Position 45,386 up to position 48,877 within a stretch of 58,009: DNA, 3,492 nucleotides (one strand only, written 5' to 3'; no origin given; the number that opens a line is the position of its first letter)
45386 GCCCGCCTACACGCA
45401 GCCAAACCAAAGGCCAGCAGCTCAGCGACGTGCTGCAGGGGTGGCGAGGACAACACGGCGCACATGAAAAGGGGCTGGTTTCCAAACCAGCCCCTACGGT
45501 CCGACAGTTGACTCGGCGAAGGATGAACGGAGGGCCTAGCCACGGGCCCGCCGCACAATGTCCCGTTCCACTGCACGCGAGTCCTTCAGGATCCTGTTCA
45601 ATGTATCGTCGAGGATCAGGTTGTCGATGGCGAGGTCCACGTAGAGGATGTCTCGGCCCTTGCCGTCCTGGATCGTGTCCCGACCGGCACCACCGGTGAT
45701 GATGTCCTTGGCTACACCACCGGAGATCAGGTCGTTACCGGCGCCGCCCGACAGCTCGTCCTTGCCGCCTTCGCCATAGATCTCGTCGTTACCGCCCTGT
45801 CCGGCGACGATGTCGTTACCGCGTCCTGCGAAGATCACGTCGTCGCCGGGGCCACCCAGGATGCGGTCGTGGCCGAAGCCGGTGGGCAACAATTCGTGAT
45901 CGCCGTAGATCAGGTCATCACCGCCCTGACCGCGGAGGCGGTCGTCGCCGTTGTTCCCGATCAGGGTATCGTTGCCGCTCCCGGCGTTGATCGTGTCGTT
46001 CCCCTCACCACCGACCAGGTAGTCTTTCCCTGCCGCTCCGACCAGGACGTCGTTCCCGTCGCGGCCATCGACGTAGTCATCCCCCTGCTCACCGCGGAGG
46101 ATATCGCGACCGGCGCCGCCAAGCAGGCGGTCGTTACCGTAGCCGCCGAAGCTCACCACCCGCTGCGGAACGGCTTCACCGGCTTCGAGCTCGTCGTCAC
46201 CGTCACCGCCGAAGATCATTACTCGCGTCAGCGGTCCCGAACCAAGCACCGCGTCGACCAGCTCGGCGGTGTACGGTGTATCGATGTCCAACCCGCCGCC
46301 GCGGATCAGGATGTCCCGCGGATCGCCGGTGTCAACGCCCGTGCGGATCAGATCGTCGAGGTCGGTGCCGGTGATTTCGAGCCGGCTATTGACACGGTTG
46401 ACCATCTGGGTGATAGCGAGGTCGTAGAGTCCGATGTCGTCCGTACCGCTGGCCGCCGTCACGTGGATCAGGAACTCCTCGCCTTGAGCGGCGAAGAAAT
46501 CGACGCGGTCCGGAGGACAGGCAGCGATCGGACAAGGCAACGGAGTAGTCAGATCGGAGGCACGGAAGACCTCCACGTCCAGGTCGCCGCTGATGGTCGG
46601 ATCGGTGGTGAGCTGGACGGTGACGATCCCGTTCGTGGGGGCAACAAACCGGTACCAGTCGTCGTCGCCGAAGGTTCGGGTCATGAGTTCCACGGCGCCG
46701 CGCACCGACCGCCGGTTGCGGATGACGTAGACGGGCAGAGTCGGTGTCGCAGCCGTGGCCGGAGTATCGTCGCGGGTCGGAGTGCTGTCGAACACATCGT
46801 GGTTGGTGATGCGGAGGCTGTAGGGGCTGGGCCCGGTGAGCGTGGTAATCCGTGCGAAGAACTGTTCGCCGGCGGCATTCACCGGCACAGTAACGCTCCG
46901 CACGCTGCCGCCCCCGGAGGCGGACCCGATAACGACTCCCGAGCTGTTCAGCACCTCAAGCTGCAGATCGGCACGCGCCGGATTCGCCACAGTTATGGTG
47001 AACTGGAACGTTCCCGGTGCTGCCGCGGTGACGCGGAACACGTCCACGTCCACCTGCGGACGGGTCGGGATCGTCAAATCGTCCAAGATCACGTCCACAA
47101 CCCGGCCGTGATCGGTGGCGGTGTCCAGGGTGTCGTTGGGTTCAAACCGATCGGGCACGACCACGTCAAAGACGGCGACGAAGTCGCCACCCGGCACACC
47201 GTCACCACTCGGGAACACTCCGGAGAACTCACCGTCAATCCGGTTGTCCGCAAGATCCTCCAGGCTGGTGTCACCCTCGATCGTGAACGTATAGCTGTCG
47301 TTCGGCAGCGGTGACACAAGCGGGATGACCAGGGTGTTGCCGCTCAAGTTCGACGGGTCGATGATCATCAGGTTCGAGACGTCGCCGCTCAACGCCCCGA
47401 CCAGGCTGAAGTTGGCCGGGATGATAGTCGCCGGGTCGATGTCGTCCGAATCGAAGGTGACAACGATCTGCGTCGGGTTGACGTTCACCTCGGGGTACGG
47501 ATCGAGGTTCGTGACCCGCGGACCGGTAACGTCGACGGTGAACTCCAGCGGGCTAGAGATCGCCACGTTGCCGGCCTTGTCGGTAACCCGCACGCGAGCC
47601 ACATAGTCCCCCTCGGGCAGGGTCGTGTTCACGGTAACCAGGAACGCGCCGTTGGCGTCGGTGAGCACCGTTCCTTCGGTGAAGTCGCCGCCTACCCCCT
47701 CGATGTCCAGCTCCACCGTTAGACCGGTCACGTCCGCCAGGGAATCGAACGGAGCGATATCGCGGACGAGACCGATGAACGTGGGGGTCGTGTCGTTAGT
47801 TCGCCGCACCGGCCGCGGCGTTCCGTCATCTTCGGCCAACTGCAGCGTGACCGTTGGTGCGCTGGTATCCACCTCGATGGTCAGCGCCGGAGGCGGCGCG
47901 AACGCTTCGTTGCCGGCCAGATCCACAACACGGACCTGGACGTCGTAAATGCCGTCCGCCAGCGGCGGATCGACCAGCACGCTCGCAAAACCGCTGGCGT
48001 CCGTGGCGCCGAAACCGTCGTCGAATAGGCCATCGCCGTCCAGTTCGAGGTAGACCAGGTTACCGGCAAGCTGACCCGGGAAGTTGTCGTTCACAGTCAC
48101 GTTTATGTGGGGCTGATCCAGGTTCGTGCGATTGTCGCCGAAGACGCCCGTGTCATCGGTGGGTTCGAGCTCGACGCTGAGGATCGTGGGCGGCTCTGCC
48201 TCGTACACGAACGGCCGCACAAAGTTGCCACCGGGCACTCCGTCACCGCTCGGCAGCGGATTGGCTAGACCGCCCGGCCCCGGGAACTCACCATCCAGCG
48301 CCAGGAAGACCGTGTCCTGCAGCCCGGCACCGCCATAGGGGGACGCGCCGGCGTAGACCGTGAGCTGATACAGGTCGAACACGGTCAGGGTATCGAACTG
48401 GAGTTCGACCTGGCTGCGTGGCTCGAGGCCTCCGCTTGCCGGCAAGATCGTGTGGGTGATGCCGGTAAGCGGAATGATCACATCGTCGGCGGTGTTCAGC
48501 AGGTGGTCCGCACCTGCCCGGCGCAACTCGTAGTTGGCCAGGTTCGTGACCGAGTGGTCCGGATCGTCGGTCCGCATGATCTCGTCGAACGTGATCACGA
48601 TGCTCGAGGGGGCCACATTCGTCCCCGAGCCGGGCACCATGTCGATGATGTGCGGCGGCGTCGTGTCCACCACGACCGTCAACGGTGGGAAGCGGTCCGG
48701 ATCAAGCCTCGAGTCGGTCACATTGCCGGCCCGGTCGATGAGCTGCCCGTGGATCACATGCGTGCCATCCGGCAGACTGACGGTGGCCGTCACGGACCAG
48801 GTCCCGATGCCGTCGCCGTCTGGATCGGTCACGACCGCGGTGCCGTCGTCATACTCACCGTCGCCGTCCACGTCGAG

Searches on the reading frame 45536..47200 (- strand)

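Call 90: search_protein_families(library=ncbifam, proteins=[window:45536-47200:-], max_evalue=0.01)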
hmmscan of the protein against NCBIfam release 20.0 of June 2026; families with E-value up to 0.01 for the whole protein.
window:45536-47200:- (554 aa): 7 families
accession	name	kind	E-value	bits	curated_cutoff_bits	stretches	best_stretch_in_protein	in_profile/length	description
NF033943.0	RTX_toxin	subfamily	1.3e-27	96.4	1000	2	388-537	683-839/930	RTX family hemolysin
NF046115.1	Ca_rpt_SMc04171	equivalog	3.6e-23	82.5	625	2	352-430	410-488/574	SMc04171 family calcium-binding repeat protein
NF033203.1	entero_EhxA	exception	4.3e-20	71.5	2000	2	351-445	733-829/997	enterohemolysin EhxA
NF035945.1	Zn_serralysin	subfamily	7.6e-17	61.6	500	4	360-403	323-366/462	serralysin family metalloprotease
NF053766.1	ZapA_metallo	exception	1.1e-14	54.4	940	4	359-414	333-388/483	ZapA family metalloprotease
NF050046.1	PueAB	exception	4.9e-09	35.2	670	3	359-405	372-418/616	polyurethane esterase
NF052454.1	BtaGlycanEglC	equivalog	7.2e-05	21.9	700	1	360-401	104-145/459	endo-1,3-1,4-beta-glycanase EglC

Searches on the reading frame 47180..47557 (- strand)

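Call 10: search_protein_families(library=pfam, proteins=[window:47180-47557:-], max_evalue=10)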
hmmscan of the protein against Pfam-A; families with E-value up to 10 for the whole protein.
window:47180-47557:- (126 aa): 1 family
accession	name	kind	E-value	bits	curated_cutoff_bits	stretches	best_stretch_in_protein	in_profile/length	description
PF13205.12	Big_5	-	7.2e-08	33.5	23.6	1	9-112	1-100/105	Bacterial Ig-like domain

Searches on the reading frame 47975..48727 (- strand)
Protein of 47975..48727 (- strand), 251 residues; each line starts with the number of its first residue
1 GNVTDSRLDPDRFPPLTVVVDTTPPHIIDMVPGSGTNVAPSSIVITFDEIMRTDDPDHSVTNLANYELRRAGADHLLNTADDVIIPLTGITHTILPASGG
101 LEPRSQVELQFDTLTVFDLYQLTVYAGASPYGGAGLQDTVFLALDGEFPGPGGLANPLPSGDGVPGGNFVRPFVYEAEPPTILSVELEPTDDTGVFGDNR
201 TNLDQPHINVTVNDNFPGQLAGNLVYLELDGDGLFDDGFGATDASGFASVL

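Call 10: search_protein_families(library=pfam, proteins=[window:47975-48727:-], max_evalue=10)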
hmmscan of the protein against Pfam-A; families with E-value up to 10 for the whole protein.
window:47975-48727:- (251 aa): 2 families
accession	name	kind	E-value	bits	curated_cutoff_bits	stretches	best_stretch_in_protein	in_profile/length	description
PF13205.12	Big_5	-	0.0007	20.7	23.6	1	21-61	1-43/105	Bacterial Ig-like domain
PF19077.6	Big_13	-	0.029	15.3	27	1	183-215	5-38/102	Bacterial Ig-like domain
